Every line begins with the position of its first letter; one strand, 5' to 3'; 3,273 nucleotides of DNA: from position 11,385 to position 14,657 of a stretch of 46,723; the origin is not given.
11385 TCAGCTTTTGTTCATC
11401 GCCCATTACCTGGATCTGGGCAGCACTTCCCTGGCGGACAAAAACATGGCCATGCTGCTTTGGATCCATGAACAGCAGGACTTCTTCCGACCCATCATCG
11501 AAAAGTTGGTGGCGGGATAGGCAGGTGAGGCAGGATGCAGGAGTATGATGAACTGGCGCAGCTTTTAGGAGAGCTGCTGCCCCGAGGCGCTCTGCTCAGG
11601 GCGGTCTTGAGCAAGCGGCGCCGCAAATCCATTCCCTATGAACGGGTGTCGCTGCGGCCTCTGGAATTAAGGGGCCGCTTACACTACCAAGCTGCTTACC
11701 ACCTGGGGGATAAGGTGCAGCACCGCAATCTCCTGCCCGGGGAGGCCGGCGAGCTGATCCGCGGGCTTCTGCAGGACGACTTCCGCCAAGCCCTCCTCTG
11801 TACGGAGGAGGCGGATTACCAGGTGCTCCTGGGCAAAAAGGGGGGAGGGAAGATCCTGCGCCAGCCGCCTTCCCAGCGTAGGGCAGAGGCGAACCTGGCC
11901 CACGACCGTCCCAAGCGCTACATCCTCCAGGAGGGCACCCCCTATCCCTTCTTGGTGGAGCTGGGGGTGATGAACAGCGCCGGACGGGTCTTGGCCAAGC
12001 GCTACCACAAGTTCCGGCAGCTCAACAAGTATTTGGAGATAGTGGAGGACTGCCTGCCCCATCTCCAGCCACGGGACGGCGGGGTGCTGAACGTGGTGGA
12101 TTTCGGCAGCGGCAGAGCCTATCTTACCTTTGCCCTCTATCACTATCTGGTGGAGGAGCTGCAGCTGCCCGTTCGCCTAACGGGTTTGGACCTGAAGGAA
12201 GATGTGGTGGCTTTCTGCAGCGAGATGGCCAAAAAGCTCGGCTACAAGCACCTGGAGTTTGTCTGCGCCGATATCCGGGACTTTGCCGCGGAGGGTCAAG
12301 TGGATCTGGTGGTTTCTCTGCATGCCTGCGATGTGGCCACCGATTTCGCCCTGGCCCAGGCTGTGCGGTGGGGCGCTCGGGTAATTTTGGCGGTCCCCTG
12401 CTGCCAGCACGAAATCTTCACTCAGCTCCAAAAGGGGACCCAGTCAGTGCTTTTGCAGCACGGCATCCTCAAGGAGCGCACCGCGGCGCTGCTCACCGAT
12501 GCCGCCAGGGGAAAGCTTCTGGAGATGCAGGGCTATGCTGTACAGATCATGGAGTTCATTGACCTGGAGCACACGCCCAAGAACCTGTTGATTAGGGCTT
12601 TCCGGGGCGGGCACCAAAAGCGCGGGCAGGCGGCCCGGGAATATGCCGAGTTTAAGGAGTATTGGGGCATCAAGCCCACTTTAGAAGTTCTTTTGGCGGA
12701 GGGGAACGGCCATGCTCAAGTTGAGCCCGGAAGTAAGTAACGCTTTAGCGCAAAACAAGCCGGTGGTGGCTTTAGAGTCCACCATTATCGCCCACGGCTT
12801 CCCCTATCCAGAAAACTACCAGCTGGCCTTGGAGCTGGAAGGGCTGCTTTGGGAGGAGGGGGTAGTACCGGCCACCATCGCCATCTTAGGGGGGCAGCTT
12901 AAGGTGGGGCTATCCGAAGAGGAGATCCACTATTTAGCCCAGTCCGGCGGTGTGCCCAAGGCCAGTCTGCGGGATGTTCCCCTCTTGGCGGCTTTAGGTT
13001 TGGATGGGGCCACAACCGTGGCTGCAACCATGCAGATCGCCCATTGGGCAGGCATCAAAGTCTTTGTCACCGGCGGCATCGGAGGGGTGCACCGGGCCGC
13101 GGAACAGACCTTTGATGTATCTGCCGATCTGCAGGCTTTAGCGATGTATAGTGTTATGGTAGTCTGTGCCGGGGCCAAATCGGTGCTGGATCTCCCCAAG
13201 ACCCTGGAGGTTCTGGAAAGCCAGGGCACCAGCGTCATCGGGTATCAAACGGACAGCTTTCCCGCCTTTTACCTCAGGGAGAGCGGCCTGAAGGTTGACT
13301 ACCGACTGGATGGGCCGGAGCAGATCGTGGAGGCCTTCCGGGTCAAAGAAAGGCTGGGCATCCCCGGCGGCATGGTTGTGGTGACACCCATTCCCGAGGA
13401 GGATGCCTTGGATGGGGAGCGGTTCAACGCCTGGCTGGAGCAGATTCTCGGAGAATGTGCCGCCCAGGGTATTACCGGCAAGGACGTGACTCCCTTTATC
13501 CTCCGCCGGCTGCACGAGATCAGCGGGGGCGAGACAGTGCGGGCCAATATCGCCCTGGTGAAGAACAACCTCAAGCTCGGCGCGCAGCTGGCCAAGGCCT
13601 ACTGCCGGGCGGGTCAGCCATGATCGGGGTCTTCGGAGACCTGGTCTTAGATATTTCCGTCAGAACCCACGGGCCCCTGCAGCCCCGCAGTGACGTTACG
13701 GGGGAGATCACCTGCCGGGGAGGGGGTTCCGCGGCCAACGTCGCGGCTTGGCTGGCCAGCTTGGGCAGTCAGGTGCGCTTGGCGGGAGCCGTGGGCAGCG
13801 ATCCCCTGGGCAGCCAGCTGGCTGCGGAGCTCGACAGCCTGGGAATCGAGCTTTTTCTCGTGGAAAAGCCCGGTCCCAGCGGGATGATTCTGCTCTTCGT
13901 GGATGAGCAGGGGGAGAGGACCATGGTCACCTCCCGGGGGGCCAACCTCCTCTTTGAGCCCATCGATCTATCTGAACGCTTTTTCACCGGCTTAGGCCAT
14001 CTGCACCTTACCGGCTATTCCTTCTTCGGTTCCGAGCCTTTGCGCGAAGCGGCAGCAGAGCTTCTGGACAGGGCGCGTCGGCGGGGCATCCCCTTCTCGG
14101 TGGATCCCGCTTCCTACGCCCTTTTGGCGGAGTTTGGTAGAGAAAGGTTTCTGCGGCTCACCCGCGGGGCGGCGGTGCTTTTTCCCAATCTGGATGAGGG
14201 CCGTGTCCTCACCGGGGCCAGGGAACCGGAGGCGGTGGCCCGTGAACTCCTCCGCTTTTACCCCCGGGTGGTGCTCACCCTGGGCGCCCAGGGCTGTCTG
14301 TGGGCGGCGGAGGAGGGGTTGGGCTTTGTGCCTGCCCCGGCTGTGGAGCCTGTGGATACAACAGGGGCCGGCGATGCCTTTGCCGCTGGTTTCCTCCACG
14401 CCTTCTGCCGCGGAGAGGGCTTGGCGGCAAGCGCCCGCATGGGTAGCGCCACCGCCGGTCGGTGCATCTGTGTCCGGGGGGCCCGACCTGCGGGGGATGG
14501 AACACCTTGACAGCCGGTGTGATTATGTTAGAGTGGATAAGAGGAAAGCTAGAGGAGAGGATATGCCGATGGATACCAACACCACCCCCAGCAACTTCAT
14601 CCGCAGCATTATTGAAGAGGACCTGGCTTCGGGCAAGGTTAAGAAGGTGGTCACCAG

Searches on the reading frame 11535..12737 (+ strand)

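Call 43: search_protein_families(library=pfam, proteins=[window:11535-12737:+], max_evalue=0.001)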
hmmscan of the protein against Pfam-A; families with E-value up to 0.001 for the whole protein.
window:11535-12737:+ (401 aa): 5 families
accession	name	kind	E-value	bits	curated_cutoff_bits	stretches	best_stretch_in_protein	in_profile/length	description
PF13679.12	Methyltransf_32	-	6e-36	124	27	1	158-296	1-142/143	Methyltransferase domain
PF13847.12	Methyltransf_31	-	1e-11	45.2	27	1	185-312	5-115/145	Methyltransferase domain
PF13649.12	Methyltransf_25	-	1.6e-08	35.6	27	1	187-279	1-88/97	Methyltransferase domain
PF05206.20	TRM13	-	8.3e-07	29.2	26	1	186-314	21-162/257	Methyltransferase TRM13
PF08241.18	Methyltransf_11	-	5.4e-06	27.4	21.2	1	189-271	2-76/95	Methyltransferase domain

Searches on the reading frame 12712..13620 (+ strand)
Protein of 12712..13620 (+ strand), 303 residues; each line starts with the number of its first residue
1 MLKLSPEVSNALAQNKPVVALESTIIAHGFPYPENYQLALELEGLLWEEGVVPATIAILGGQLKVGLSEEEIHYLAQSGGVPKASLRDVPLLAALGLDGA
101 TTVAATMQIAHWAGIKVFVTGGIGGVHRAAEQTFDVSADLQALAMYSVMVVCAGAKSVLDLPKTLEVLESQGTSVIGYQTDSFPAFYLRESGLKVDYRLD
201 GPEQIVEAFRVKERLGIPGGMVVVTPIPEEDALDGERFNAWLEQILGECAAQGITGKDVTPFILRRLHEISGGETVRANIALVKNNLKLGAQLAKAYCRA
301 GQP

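Call 43: search_protein_families(library=pfam, proteins=[window:12712-13620:+], max_evalue=0.001)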
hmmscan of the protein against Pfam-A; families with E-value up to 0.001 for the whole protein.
window:12712-13620:+ (303 aa): 1 family
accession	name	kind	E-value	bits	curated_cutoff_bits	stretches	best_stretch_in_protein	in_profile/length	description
PF04227.17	Indigoidine_A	-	3.5e-121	404.4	25.2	1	7-295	1-290/291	Indigoidine synthase A like protein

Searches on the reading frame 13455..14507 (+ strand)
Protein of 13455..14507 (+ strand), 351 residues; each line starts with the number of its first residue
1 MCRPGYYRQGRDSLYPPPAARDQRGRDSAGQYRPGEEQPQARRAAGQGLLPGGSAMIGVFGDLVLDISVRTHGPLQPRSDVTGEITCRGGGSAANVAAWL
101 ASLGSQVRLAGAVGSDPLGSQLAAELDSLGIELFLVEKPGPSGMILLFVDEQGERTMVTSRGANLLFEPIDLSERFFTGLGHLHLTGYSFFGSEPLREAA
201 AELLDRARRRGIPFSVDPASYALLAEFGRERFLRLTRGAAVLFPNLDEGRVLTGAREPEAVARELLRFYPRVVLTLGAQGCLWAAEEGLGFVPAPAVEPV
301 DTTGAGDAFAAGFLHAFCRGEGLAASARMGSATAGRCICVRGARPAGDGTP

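Call 43: search_protein_families(library=pfam, proteins=[window:13455-14507:+], max_evalue=0.001)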
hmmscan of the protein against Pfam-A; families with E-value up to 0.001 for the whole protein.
window:13455-14507:+ (351 aa): 2 families
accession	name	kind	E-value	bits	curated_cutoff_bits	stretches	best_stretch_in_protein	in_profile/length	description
PF00294.29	PfkB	-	5.1e-52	177.5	25.8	1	57-344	4-296/302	pfkB family carbohydrate kinase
PF25270.1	Khk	-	0.0002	21.1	35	1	280-338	288-347/365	Prokaryotic ketohexokinase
